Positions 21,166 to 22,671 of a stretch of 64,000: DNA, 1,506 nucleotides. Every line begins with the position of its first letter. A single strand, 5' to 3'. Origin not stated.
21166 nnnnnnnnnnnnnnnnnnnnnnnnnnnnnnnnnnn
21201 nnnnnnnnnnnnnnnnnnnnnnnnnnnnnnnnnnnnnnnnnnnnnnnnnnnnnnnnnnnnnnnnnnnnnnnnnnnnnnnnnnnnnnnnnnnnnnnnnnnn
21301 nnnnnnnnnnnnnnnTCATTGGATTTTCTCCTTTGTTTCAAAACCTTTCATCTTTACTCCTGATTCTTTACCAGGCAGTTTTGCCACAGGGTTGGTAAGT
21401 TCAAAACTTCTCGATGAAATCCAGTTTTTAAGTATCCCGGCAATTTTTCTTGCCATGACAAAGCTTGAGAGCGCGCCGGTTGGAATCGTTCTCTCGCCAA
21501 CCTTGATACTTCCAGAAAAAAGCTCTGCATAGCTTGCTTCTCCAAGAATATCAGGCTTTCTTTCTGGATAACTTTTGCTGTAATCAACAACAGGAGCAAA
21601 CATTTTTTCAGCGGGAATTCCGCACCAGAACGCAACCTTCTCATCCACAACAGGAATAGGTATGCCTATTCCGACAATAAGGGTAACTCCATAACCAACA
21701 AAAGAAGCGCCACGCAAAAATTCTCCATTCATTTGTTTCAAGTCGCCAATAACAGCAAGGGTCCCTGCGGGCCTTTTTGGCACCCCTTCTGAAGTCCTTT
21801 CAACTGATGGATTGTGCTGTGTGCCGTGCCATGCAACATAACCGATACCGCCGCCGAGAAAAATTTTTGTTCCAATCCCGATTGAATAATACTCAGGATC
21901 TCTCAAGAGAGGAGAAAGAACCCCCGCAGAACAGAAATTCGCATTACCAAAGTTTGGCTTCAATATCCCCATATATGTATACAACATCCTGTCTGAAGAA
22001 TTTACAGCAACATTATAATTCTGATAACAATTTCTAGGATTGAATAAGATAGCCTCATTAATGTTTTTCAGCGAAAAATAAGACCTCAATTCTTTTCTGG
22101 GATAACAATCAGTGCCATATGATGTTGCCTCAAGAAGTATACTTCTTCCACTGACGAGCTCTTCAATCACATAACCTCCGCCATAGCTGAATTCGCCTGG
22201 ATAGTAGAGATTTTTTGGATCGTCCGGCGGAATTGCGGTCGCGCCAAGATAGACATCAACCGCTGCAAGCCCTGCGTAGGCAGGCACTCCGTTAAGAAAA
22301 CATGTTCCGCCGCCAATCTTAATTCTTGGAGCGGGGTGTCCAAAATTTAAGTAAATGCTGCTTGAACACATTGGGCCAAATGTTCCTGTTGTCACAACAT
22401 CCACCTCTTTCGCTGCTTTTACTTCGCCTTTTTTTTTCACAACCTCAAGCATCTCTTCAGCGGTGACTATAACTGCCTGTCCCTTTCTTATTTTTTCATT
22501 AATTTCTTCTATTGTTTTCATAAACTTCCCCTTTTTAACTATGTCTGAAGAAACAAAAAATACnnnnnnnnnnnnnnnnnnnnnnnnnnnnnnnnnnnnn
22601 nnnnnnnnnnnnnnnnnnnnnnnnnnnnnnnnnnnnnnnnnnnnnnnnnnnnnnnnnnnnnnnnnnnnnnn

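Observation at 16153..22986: Single operon linking Rrf2, COG1900/NIL-ferredoxin homocysteine synthesis, NifS, NadA, IscU, Nfu, a Cys-rich LarE-like sulfur transferase and a Cu/Zn efflux permease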

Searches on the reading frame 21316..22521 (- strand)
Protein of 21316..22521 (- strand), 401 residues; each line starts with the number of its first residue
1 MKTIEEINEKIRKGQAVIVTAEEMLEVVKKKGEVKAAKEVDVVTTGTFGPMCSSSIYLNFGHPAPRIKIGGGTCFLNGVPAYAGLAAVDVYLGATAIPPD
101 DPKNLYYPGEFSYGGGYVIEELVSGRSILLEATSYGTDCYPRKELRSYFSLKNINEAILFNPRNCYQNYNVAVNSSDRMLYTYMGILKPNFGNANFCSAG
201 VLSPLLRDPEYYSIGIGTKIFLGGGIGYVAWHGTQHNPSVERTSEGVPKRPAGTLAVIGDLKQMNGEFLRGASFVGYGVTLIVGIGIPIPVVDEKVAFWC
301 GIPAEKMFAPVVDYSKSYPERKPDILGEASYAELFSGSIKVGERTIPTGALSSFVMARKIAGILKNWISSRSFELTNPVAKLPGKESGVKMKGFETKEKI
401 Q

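Call 3: search_protein_families(library=pfam, proteins=[window:21316-22521:-])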
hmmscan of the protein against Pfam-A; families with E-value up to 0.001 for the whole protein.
window:21316-22521:- (401 aa): 1 family
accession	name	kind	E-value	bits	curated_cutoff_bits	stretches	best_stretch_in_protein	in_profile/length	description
PF01837.22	HcyBio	-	1.2e-143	478.7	26.2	1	16-375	1-349/349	Homocysteine biosynthesis enzyme, sulfur-incorporation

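Call 4: search_protein_families(library=ncbifam, proteins=[window:21316-22521:-])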
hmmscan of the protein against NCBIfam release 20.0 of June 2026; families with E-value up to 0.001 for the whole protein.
window:21316-22521:- (401 aa): 1 family
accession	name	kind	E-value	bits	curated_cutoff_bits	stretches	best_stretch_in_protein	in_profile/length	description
TIGR03287.1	methan_mark_16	hypoth_equivalog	5.2e-30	104.2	363.95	1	18-336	1-291/391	methanogenesis marker 16 metalloprotein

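Call 47: search_solved_structures(query=window:21316-22521:-, show_alignments=1, max_evalue=0.001)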
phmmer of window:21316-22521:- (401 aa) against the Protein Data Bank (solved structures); distinct sequences matched with E-value up to 0.001: 0.

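Call 55: find_homologous_proteins(query=window:21316-22521:-, max_evalue=1e-30)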
Query window:21316-22521:- (401 aa): 8000 proteins with E <= 1e-30 among 8000 candidates; the best 120 are listed.
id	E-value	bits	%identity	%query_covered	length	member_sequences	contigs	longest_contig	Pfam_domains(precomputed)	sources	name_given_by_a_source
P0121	3.9e-268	907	100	100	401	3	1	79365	PF01837.23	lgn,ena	-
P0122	3.3e-248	841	91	100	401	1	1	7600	PF01837.23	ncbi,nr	ncbi:MAG: homocysteine biosynthesis protein [Candidatus Omnitrophica bacterium]|nr:homocysteine bios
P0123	6.8e-244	827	90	100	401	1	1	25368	PF01837.23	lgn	-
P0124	3.2e-236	802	85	100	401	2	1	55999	PF01837.23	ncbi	-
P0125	1.9e-234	796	84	100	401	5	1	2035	PF01837.23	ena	-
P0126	7.3e-233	791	84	100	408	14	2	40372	PF01837.23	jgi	-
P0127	1.3e-232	790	85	99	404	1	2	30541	PF01837.23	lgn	-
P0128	2.1e-232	789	83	100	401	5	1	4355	PF01837.23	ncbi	-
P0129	1.1e-230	784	82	100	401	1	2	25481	PF01837.23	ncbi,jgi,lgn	-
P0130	3.5e-229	779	82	100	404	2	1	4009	PF01837.23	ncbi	-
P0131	2.0e-226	770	81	100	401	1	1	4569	PF01837.23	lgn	-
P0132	4.5e-225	765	81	100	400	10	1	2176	PF01837.23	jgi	-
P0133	4.1e-223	759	79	100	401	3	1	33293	PF01837.23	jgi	-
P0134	6.8e-199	679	73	99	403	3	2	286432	PF01837.23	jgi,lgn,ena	jgi:uncharacterized protein (DUF39 family)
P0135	2.2e-186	638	70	99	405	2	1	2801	PF01837.23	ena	-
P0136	3.4e-183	627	67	98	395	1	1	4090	PF01837.23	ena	-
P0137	4.5e-183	627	67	98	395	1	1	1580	PF01837.23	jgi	-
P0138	8.6e-183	626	67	98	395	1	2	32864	PF01837.23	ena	-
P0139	5.0e-182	623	66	99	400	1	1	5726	PF01837.23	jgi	jgi:uncharacterized protein (DUF39 family)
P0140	2.6e-181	621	68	98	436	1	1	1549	PF01837.23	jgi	-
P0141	2.7e-181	621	66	99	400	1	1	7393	PF01837.23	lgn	-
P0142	4.5e-181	620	65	99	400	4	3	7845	PF01837.23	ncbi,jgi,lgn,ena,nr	ncbi:MAG TPA: hypothetical protein ENG39_01100 [Candidatus Omnitrophica bacterium]|nr:hypothetical p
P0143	5.1e-180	617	66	99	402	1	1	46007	PF01837.23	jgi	jgi:uncharacterized protein (DUF39 family)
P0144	9.1e-180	616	66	99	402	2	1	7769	PF01837.23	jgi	jgi:uncharacterized protein (DUF39 family)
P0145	1.3e-179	616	65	98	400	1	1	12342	PF01837.23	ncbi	-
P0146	1.7e-179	615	65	100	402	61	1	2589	PF01837.23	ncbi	-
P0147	4.6e-179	614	65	99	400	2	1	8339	PF01837.23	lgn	-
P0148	1.1e-178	612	66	99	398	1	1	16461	PF01837.23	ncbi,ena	-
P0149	1.7e-178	612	66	99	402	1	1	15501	PF01837.23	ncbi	-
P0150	2.7e-178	611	65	99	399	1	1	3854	PF01837.23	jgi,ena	-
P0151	2.9e-178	611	67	99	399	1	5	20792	PF01837.23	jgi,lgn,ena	-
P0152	3.8e-178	611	66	99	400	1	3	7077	PF01837.23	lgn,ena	-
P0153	5.7e-178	610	66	99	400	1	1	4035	PF01837.23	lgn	-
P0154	8.7e-178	609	64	99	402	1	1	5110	PF01837.23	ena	-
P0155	8.9e-178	609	65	99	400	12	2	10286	PF01837.23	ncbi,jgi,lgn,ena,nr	ncbi:MAG: hypothetical protein DRP73_02265 [Candidatus Omnitrophota bacterium]|nr:MAG: hypothetical 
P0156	9.8e-178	609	67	99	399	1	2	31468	PF01837.23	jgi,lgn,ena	-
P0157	9.9e-178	609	66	99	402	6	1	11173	PF01837.23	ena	-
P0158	1.2e-177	609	66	98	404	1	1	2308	PF01837.23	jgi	-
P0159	1.4e-177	609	68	98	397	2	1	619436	PF01837.23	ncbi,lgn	-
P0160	1.7e-177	609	67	99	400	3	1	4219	PF01837.23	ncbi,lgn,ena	-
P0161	1.8e-177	608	66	99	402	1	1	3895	PF01837.23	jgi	jgi:uncharacterized protein (DUF39 family)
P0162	1.8e-177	608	66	99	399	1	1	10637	PF01837.23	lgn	-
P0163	1.9e-177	608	65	99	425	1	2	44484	PF01837.23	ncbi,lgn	-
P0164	2.3e-177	608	66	98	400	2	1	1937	PF01837.23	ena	-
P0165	2.5e-177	608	65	99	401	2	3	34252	PF01837.23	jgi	jgi:uncharacterized protein (DUF39 family)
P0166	2.5e-177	608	66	99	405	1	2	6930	PF01837.23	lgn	-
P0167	2.7e-177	608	66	99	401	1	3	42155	PF01837.23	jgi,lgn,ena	-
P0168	3.6e-177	607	67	99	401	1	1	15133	PF01837.23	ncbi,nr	ncbi:MAG: homocysteine biosynthesis protein [Dehalococcoidia bacterium]|nr:homocysteine biosynthesis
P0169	5.3e-177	607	65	99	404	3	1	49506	PF01837.23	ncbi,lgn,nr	ncbi:MAG: homocysteine biosynthesis protein [Candidatus Omnitrophota bacterium]|nr:homocysteine bios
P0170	5.6e-177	607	65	100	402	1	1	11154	PF01837.23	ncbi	-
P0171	5.8e-177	607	65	99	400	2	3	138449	PF01837.23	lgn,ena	-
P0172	6.7e-177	607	65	99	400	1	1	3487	PF01837.23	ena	-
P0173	9.1e-177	606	66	100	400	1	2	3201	PF01837.23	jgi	jgi:uncharacterized protein (DUF39 family)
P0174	1.0e-176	606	65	99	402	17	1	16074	PF01837.23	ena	-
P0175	1.0e-176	606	66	99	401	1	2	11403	PF01837.23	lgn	-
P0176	1.1e-176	606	65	99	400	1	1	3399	PF01837.23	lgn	-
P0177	1.1e-176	606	65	99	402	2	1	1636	PF01837.23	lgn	-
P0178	1.3e-176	606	67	99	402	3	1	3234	PF01837.23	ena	-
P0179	1.6e-176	605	66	99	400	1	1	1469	PF01837.23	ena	-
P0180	1.7e-176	605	65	99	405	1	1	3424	PF01837.23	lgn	-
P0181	1.8e-176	605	65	99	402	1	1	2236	PF01837.23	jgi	jgi:uncharacterized protein (DUF39 family)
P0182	1.9e-176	605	66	99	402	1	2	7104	PF01837.23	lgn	-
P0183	2.0e-176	605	66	99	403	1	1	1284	PF01837.23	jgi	jgi:L-aspartate semialdehyde sulfurtransferase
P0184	2.0e-176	605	64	99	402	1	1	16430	PF01837.23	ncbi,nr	ncbi:MAG: hypothetical protein A2Y65_08020 [Deltaproteobacteria bacterium RBG_13_52_11]|nr:MAG: hypo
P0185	2.1e-176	605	67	99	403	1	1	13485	PF01837.23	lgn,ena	-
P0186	2.3e-176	605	65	99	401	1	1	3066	PF01837.23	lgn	-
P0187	2.7e-176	605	66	99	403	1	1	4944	PF01837.23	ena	-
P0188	3.1e-176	604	67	98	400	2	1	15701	PF01837.23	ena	-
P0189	3.1e-176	604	65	99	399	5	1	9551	PF01837.23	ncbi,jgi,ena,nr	ncbi:MAG: hypothetical protein DRG69_02485 [Deltaproteobacteria bacterium]|nr:MAG: hypothetical prot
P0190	3.2e-176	604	64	99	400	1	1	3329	PF01837.23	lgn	-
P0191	3.7e-176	604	66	99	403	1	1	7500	PF01837.23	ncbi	-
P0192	4.5e-176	604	66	99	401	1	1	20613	PF01837.23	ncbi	-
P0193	4.9e-176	604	65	99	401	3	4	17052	PF01837.23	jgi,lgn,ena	-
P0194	5.9e-176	603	65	99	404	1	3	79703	PF01837.23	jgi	jgi:uncharacterized protein (DUF39 family)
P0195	6.4e-176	603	64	99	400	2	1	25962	PF01837.23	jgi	jgi:uncharacterized protein (DUF39 family)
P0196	6.7e-176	603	65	99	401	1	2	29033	PF01837.23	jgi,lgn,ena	-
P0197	7.3e-176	603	66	99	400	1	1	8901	PF01837.23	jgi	jgi:uncharacterized protein (DUF39 family)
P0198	7.3e-176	603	64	100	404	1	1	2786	PF01837.23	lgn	-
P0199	7.9e-176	603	65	99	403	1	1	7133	PF01837.23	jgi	jgi:uncharacterized protein (DUF39 family)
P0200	1.0e-175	603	64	99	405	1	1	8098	PF01837.23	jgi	jgi:uncharacterized protein (DUF39 family)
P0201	1.1e-175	603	67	98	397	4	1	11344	PF01837.23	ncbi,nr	ncbi:MAG: homocysteine biosynthesis protein [Endomicrobia bacterium]|nr:homocysteine biosynthesis pr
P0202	1.1e-175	603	67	99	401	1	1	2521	PF01837.23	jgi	jgi:uncharacterized protein (DUF39 family)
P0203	1.2e-175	602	65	99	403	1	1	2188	PF01837.23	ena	-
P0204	1.3e-175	602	65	99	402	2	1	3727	PF01837.23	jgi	-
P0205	1.6e-175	602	65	99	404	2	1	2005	PF01837.23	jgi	jgi:uncharacterized protein (DUF39 family)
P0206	1.7e-175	602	66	99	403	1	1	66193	PF01837.23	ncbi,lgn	-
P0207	1.9e-175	602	66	99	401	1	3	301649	PF01837.23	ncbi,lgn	-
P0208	2.0e-175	602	66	99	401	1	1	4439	PF01837.23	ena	-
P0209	2.0e-175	602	65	99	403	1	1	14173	PF01837.23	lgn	-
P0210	2.0e-175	602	65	99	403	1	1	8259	PF01837.23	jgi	jgi:uncharacterized protein (DUF39 family)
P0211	2.1e-175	602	65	99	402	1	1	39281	PF01837.23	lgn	-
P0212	2.1e-175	602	65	99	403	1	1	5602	PF01837.23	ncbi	ncbi:MAG: homocysteine biosynthesis protein [Endomicrobiia bacterium]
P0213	2.3e-175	601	64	99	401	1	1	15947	PF01837.23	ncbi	-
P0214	2.4e-175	601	66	99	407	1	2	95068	PF01837.23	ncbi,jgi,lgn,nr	ncbi:MAG: hypothetical protein CBR30_05570 [Dictyoglomus sp. NZ13-RE01]|nr:MAG: hypothetical protein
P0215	2.4e-175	601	64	99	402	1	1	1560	PF01837.23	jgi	jgi:uncharacterized protein (DUF39 family)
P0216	2.5e-175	601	65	99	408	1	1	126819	PF01837.23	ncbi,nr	ncbi:MAG: hypothetical protein A2Z29_07255 [Chloroflexi bacterium RBG_16_56_11]|nr:MAG: hypothetical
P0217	2.5e-175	601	65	99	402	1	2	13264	PF01837.23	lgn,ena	-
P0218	2.6e-175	601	65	99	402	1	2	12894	PF01837.23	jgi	-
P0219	2.6e-175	601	66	98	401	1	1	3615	PF01837.23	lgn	-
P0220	2.9e-175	601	65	99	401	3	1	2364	PF01837.23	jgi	-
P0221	3.5e-175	601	66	99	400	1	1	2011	PF01837.23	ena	-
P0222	3.9e-175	601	65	99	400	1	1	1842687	PF01837.23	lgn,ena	-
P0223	3.9e-175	601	65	98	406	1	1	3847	PF01837.23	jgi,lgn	jgi:uncharacterized protein (DUF39 family)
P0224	4.2e-175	601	65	99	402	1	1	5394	PF01837.23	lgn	-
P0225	4.5e-175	601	65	99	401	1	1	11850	PF01837.23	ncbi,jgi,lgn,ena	-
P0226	4.8e-175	600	66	99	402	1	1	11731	PF01837.23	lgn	-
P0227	4.8e-175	600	65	99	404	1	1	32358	PF01837.23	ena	-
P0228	4.8e-175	600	65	99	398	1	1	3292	PF01837.23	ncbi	-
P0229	4.9e-175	600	65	99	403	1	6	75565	PF01837.23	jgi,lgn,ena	jgi:uncharacterized protein (DUF39 family)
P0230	4.9e-175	600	65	99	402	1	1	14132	PF01837.23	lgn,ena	-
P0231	5.0e-175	600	65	99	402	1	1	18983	PF01837.23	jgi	-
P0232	5.6e-175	600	64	99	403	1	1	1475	PF01837.23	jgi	jgi:uncharacterized protein (DUF39 family)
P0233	6.2e-175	600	66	98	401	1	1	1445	PF01837.23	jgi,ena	-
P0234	6.7e-175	600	66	98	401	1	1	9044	PF01837.23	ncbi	-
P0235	6.9e-175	600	64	99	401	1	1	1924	PF01837.23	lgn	-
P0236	6.9e-175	600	65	99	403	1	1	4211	PF01837.23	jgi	jgi:uncharacterized protein (DUF39 family)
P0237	7.4e-175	600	65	99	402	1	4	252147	PF01837.23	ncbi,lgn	-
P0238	8.1e-175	600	66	99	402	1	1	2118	PF01837.23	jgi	jgi:uncharacterized protein (DUF39 family)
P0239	8.2e-175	600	66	99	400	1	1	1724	PF01837.23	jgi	-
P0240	8.2e-175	600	65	99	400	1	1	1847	PF01837.23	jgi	-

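Call 56: find_encoding_contigs(protein=P0134, flank=7000, max_places=1)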
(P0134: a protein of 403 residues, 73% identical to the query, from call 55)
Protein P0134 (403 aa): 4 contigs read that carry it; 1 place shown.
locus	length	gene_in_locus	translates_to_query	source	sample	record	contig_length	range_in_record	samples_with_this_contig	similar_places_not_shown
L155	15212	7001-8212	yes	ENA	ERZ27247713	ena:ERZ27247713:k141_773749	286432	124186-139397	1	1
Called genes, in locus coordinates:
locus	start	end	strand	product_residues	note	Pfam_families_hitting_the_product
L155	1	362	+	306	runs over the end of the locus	PF00892:EamA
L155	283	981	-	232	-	PF00702:Hydrolase, PF13419:HAD_2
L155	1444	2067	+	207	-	PF00583:Acetyltransf_1, PF13508:Acetyltransf_7, PF13673:Acetyltransf_10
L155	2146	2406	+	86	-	-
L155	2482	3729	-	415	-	PF01120:Alpha_L_fucos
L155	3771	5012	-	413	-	PF07690:MFS_1, PF12832:MFS_1_like, PF00083:Sugar_tr (faint), PF07690:MFS_1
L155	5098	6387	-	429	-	PF07969:Amidohydro_3 (faint), PF01979:Amidohydro_1, PF12890:DHOase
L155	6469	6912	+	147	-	PF02082:Rrf2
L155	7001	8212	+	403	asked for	PF01837:HcyBio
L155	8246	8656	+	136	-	PF09383:NIL, PF12797:Fer4_2 (faint), PF00037:Fer4 (weak), PF12837:Fer4_6 (faint), PF13237:Fer4_10, PF14697:Fer4_21 (weak), PF12838:Fer4_7, PF13187:Fer4_9 (weak)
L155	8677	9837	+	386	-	PF00266:Aminotran_5, PF01041:DegT_DnrJ_EryC1, PF01053:Cys_Met_Meta_PP (faint), PF01212:Beta_elim_lyase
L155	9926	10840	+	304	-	PF02445:NadA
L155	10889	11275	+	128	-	PF01592:NifU_N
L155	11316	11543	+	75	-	PF01106:NifU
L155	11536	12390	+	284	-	PF02540:NAD_synthase (weak)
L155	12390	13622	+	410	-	PF03773:ArsP_1, PF00403:HMA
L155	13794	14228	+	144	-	PF01451:LMWPc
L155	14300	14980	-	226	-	PF01895:PhoU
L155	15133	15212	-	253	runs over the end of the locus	PF02463:SMC_N, PF13476:AAA_23 (weak), PF00005:ABC_tran, PF13175:AAA_15 (weak), PF13304:AAA_21 (faint)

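Call 57: find_encoding_contigs(protein=P0159, flank=7000, max_places=1)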
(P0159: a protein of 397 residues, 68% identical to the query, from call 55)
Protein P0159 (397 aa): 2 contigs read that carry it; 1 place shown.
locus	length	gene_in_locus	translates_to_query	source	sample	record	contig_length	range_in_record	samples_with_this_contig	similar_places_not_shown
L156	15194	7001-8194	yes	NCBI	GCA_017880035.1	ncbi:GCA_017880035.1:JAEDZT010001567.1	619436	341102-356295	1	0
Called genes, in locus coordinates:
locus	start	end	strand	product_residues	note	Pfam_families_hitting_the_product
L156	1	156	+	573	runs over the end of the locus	PF01590:GAF (weak), PF00512:HisKA, PF02518:HATPase_c, PF13589:HATPase_c_3 (weak), PF14501:HATPase_c_5 (weak)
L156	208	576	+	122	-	PF00072:Response_reg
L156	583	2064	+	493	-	PF14559:TPR_19 (faint)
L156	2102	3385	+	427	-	PF07719:TPR_2 (faint), PF13646:HEAT_2 (weak)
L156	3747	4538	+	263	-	-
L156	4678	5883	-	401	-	PF01546:Peptidase_M20, PF07687:M20_dimer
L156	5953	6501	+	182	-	-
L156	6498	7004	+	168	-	PF02922:CBM_48, PF16561:AMPK1_CBM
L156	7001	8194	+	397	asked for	PF01837:HcyBio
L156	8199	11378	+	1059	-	PF00580:UvrD-helicase, PF13245:AAA_19 (faint), PF13361:UvrD_C, PF13538:UvrD_C_2 (faint)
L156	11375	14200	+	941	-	PF12705:PDDEXK_1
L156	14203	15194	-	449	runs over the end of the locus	PF11638:DnaA_N, PF00004:AAA (faint), PF00308:Bac_DnaA, PF01695:IstB_IS21 (weak), PF08299:Bac_DnaA_C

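Call 58: find_encoding_contigs(protein=P0214, flank=7000, max_places=1)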
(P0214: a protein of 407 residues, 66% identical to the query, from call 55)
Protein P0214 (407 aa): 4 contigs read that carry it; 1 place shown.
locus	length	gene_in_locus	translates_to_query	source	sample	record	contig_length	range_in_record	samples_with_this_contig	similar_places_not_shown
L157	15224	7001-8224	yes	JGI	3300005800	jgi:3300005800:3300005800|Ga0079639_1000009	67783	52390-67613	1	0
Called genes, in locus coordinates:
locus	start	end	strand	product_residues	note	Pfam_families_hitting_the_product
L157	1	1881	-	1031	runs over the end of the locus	PF22907:Ams1-like_1st, PF01074:Glyco_hydro_38N, PF09261:Alpha-mann_mid, PF07748:Glyco_hydro_38C, PF17677:Glyco_hydro38C2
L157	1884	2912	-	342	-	PF01717:Meth_synt_2, PF08267:Meth_synt_1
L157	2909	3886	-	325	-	PF01717:Meth_synt_2, PF08267:Meth_synt_1, PF01717:Meth_synt_2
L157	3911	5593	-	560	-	PF00920:ILVD_EDD_N, PF24877:ILV_EDD_C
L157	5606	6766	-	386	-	PF00465:Fe-ADH, PF13685:Fe-ADH_2, PF25137:ADH_Fe_C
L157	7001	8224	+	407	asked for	PF01837:HcyBio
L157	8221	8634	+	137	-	PF09383:NIL, PF00037:Fer4, PF12797:Fer4_2 (weak), PF12837:Fer4_6 (weak), PF13237:Fer4_10, PF14697:Fer4_21, PF12838:Fer4_7, PF13187:Fer4_9, +7 more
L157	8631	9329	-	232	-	PF02254:TrkA_N, PF03446:NAD_binding_2 (faint), PF03807:F420_oxidored (weak), PF02080:TrkA_C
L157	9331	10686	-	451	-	PF02386:TrkH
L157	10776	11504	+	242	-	PF27030:AbpE_bact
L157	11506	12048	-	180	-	PF18917:LiaI-LiaF-like_TM1 (weak), PF22570:LiaF-TM (weak), PF22746:SHOCT-like_DUF2089-C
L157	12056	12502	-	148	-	PF22747:Zn_ribbon_DUF2089, PF09862:DUF2089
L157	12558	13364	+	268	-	PF01261:AP_endonuc_2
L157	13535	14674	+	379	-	-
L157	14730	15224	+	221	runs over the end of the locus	?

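Call 59: find_encoding_contigs(protein=P0216, flank=7000, max_places=1)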
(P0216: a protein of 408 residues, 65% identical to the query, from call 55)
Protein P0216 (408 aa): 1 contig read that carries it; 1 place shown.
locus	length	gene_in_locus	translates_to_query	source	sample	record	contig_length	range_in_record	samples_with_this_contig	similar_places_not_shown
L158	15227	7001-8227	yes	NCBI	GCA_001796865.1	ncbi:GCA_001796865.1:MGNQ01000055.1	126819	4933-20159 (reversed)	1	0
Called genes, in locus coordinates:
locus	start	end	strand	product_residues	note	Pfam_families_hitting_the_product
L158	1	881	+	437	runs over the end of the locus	-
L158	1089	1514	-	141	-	-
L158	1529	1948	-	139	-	PF01989:AcnX_swivel_put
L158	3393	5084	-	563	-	PF00920:ILVD_EDD_N, PF24877:ILV_EDD_C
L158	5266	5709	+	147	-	PF02082:Rrf2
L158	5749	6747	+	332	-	PF00291:PALP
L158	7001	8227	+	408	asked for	PF01837:HcyBio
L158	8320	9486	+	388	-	PF00266:Aminotran_5, PF01041:DegT_DnrJ_EryC1 (weak), PF01212:Beta_elim_lyase (weak)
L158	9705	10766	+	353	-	PF00586:AIRS, PF02769:AIRS_C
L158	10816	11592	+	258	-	PF02634:FdhD-NarQ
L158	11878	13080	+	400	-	PF00266:Aminotran_5, PF01212:Beta_elim_lyase, PF01041:DegT_DnrJ_EryC1 (weak)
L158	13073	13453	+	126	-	PF01592:NifU_N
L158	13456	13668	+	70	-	PF13248:Zn_ribbon_3 (faint), PF12773:DZR (weak)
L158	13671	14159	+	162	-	PF13686:DrsE_2, PF02635:DsrE (faint)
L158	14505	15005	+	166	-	-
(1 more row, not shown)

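Call 60: find_encoding_contigs(protein=P0222, flank=7000, max_places=1)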
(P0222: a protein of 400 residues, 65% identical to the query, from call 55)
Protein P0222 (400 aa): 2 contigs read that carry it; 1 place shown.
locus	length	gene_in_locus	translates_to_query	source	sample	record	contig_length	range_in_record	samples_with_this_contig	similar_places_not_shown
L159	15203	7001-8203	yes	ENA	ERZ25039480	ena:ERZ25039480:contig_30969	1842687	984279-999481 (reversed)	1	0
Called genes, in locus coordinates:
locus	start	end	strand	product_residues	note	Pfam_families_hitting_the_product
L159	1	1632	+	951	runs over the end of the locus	PF04313:HSDR_N, PF04851:ResIII, PF18766:SWI2_SNF2, PF22679:T1R_D3-like, PF11867:T1RH-like_C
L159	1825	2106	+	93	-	PF12728:HTH_17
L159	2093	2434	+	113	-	PF02452:PemK_toxin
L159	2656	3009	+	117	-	PF02675:AdoMet_dc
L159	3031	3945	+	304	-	PF17284:Spermine_synt_N, PF01564:Spermine_synth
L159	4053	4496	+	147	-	PF02082:Rrf2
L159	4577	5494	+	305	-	PF00291:PALP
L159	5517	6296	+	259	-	PF01946:Thi4, PF00890:FAD_binding_2 (faint), PF01266:DAO (weak), PF01494:FAD_binding_3 (weak), PF07992:Pyr_redox_2 (weak), PF12831:FAD_oxidored, PF13450:NAD_binding_8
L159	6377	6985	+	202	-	PF25087:GMPPB_C (faint), PF00132:Hexapep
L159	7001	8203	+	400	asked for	PF01837:HcyBio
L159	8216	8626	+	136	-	PF09383:NIL, PF12838:Fer4_7 (weak), PF13183:Fer4_8 (faint), PF12797:Fer4_2 (faint), PF13237:Fer4_10, PF14697:Fer4_21 (weak), PF00037:Fer4 (weak), PF13187:Fer4_9, +3 more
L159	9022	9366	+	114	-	PF27030:AbpE_bact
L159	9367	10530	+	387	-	PF00155:Aminotran_1_2 (weak), PF00266:Aminotran_5, PF01041:DegT_DnrJ_EryC1, PF01212:Beta_elim_lyase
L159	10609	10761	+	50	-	PF04945:YHS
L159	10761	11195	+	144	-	PF03473:MOSC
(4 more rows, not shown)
